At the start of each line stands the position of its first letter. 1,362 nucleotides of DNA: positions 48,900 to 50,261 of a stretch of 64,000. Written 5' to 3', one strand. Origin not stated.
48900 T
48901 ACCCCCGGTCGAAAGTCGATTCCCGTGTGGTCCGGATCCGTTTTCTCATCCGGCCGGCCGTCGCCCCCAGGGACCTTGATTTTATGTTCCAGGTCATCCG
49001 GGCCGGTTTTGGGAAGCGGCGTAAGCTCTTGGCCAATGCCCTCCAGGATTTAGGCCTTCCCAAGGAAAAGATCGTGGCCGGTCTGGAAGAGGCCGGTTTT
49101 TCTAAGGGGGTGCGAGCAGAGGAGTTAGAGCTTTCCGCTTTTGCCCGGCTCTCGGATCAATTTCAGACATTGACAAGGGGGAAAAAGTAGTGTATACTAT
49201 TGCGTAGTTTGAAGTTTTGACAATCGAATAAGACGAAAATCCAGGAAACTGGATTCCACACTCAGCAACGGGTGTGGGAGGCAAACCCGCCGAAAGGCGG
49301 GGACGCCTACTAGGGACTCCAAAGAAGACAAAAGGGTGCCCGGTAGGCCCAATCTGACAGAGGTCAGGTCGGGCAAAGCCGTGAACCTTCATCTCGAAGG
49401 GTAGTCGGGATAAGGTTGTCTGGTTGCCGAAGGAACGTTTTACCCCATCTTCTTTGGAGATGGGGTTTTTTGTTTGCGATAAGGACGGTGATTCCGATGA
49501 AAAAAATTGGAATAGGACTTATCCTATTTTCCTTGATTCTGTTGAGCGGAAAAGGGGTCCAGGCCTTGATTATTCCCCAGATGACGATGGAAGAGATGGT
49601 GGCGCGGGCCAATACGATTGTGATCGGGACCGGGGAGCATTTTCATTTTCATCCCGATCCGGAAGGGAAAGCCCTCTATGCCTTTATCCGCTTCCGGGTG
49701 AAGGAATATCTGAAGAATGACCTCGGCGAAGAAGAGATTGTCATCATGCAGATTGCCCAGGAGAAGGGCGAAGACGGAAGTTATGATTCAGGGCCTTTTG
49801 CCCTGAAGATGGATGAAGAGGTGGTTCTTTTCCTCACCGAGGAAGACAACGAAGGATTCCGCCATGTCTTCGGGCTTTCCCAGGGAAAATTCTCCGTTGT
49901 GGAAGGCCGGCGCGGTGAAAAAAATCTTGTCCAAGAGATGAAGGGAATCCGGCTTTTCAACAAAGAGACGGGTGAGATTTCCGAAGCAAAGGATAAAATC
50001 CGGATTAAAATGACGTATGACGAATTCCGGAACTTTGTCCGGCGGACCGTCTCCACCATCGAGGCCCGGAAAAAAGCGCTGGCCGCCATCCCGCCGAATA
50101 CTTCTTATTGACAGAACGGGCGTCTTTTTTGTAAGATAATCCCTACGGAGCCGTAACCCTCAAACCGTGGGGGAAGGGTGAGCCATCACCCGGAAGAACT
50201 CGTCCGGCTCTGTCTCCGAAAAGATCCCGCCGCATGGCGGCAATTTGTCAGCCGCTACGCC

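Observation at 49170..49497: Unidentified structured RNA of about 270 nt with perfect promoter and intrinsic terminator, 24 nt upstream of a secreted-protein gene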

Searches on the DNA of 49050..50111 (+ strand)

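Call 4: search_rna_families(source=window, start=49050, end=49600, threshold=evalue, max_evalue=10, show_alignments=4)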
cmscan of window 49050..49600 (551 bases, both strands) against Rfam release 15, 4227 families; matches with E-value up to 10: 9.
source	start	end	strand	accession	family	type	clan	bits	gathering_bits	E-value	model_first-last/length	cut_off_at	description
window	49271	49353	+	RF03167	c-di-GMP-I-GGC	Cis-reg; riboswitch;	CL00126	31.2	59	1.8e-05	1-80/80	no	c-di-GMP-I-GGC riboswitch aptamer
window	49382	49474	+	RF00515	PyrR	Cis-reg;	-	22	54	1.1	1-115/115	no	PyrR binding site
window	49222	49261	+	RF01359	CRISPR-DR46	Gene; CRISPR;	-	20.9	50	1.1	1-38/38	no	CRISPR RNA direct repeat element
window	49419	49473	+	RF02837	anti-hemB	Gene; sRNA;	-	20.8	49.5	0.017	1-81/81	no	Burkholderia RNA 7 (anti-hemB)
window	49381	49471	+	RF02766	Ysr49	Gene; sRNA;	-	16.7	95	1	1-124/124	no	Yersinia sRNA 49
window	49354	49432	+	RF03167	c-di-GMP-I-GGC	Cis-reg; riboswitch;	CL00126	13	59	3.1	1-80/80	no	c-di-GMP-I-GGC riboswitch aptamer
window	49384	49441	+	RF01739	Glutamine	Cis-reg; riboswitch;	-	13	35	8.4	1-53/53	no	Glutamine riboswitch aptamer (glnA leader)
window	49277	49313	-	RF00066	U7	Gene; snRNA;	-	11.7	34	8.8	28-62/62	no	U7 small nuclear RNA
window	49423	49448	-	RF01716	PhotoRC-I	Cis-reg;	-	10.6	45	6.3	1-44/44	no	PhotoRC-I RNA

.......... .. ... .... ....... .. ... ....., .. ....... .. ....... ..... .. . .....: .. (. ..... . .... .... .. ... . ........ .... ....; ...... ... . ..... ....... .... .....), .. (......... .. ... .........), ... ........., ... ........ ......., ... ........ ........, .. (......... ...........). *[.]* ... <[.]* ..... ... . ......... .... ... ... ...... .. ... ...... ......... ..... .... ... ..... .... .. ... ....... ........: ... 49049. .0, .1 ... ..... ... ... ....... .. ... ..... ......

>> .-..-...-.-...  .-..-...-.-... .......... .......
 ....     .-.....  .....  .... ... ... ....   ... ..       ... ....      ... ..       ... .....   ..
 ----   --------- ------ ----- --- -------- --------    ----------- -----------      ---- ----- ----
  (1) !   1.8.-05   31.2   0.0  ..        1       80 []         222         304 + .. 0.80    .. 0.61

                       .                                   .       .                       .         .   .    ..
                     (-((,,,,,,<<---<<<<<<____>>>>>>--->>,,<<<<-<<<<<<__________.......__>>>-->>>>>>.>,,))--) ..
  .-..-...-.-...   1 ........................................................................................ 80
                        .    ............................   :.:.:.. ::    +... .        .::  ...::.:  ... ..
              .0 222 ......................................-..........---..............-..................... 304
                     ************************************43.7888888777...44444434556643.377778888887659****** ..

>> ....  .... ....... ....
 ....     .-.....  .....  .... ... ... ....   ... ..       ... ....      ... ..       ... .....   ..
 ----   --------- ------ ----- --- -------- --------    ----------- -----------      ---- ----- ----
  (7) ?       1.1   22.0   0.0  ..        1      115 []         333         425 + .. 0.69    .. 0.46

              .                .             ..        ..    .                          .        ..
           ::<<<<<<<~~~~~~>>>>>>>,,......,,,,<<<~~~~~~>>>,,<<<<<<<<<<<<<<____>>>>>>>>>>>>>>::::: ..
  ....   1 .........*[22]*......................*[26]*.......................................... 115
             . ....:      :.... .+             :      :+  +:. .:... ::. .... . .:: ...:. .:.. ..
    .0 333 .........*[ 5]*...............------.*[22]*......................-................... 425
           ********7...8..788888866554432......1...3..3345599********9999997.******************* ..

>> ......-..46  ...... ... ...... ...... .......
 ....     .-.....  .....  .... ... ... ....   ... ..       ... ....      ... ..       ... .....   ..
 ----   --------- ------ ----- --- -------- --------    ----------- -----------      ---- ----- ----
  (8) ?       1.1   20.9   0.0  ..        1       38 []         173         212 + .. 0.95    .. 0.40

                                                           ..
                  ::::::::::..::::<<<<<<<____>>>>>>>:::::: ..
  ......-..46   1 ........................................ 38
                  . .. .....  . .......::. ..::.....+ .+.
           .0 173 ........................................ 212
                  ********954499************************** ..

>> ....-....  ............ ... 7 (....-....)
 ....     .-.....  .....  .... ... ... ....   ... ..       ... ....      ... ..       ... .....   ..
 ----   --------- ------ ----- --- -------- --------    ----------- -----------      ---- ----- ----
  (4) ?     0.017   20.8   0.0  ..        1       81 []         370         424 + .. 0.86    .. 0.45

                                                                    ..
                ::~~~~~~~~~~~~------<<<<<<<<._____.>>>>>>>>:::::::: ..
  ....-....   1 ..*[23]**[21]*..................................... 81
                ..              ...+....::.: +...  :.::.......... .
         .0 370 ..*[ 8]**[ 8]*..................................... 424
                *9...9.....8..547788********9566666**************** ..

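Call 16: search_rna_families(sources=[L001, L003, L004, L005, L002], threshold=evalue, max_evalue=0.1, show_alignments=6)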
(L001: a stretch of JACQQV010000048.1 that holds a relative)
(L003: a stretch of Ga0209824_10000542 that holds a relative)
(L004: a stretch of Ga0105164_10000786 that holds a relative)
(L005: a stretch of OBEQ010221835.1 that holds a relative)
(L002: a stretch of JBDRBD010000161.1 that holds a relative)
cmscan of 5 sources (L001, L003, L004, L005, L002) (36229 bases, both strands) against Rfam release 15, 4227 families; matches with E-value up to 0.1: 5.
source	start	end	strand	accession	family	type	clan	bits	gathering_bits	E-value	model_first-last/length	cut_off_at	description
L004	3806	3936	+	RF01051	c-di-GMP-I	Cis-reg; riboswitch;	CL00126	40.9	35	8.3e-05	1-87/87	no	c-di-GMP-I riboswitch aptamer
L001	3684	3846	+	RF01051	c-di-GMP-I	Cis-reg; riboswitch;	CL00126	34.4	35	0.0031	1-87/87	no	c-di-GMP-I riboswitch aptamer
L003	3653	3722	+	RF01051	c-di-GMP-I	Cis-reg; riboswitch;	CL00126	30.6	35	0.026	1-87/87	no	c-di-GMP-I riboswitch aptamer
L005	3789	3881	+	RF01051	c-di-GMP-I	Cis-reg; riboswitch;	CL00126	29.2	35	0.059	1-87/87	no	c-di-GMP-I riboswitch aptamer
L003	3574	3599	+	RF03167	c-di-GMP-I-GGC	Cis-reg; riboswitch;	CL00126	26.1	59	0.035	11-36/80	no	c-di-GMP-I-GGC riboswitch aptamer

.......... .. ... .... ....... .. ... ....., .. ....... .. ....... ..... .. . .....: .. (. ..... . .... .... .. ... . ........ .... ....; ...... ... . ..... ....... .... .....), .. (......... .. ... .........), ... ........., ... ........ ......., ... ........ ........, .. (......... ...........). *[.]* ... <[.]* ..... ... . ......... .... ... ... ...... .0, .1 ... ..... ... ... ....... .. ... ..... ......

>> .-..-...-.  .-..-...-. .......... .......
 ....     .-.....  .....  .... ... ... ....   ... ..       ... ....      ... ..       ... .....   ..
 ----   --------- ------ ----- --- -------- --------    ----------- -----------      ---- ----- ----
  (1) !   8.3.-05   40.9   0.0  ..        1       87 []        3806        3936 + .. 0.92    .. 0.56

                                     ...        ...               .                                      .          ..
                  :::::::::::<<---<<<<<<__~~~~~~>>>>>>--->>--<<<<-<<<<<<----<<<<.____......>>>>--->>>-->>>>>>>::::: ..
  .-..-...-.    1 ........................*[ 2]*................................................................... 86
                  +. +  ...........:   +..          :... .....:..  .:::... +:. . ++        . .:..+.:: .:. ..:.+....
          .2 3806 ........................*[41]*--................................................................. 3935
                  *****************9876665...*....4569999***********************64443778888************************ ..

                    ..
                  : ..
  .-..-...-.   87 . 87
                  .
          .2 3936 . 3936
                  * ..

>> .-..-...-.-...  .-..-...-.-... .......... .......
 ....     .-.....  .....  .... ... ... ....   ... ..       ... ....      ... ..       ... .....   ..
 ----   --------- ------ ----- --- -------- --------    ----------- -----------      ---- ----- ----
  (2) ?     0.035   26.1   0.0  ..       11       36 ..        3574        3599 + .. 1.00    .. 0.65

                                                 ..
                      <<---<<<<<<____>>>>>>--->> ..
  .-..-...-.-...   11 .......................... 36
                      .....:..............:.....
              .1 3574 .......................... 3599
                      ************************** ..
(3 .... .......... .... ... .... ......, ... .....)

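Call 84: search_rna_families(sources=[L009, L010, L012, L013, L014, L015, L016], threshold=evalue, max_evalue=0.5)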
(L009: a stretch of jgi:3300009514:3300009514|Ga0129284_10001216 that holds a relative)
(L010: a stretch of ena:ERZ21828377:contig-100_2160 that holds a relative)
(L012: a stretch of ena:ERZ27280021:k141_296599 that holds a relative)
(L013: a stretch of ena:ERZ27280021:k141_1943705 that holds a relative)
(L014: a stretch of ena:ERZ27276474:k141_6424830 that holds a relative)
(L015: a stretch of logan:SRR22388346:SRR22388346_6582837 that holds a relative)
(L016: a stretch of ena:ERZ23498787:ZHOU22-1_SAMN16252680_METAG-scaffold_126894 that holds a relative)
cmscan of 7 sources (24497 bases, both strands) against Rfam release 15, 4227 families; matches with E-value up to 0.5: 9.
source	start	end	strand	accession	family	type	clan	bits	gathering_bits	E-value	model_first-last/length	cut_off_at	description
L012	986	1074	+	RF01051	c-di-GMP-I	Cis-reg; riboswitch;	CL00126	40.9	35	5.4e-05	1-87/87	no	c-di-GMP-I riboswitch aptamer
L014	693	819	+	RF01051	c-di-GMP-I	Cis-reg; riboswitch;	CL00126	39.3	35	0.00014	1-87/87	no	c-di-GMP-I riboswitch aptamer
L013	776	882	+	RF03167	c-di-GMP-I-GGC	Cis-reg; riboswitch;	CL00126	35.9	59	3.7e-05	1-80/80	no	c-di-GMP-I-GGC riboswitch aptamer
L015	823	944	+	RF01051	c-di-GMP-I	Cis-reg; riboswitch;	CL00126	35.9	35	0.00093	1-87/87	no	c-di-GMP-I riboswitch aptamer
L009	2779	2851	+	RF03167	c-di-GMP-I-GGC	Cis-reg; riboswitch;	CL00126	32.7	59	0.00031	1-80/80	no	c-di-GMP-I-GGC riboswitch aptamer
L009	2862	2935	+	RF01051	c-di-GMP-I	Cis-reg; riboswitch;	CL00126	31.6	35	0.01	1-87/87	no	c-di-GMP-I riboswitch aptamer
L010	2700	2773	+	RF03167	c-di-GMP-I-GGC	Cis-reg; riboswitch;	CL00126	29.5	59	0.0026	1-80/80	no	c-di-GMP-I-GGC riboswitch aptamer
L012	921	973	+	RF01051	c-di-GMP-I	Cis-reg; riboswitch;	CL00126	28.8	35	0.049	1-87/87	no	c-di-GMP-I riboswitch aptamer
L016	566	638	+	RF03167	c-di-GMP-I-GGC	Cis-reg; riboswitch;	CL00126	27.7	59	0.0086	1-80/80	no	c-di-GMP-I-GGC riboswitch aptamer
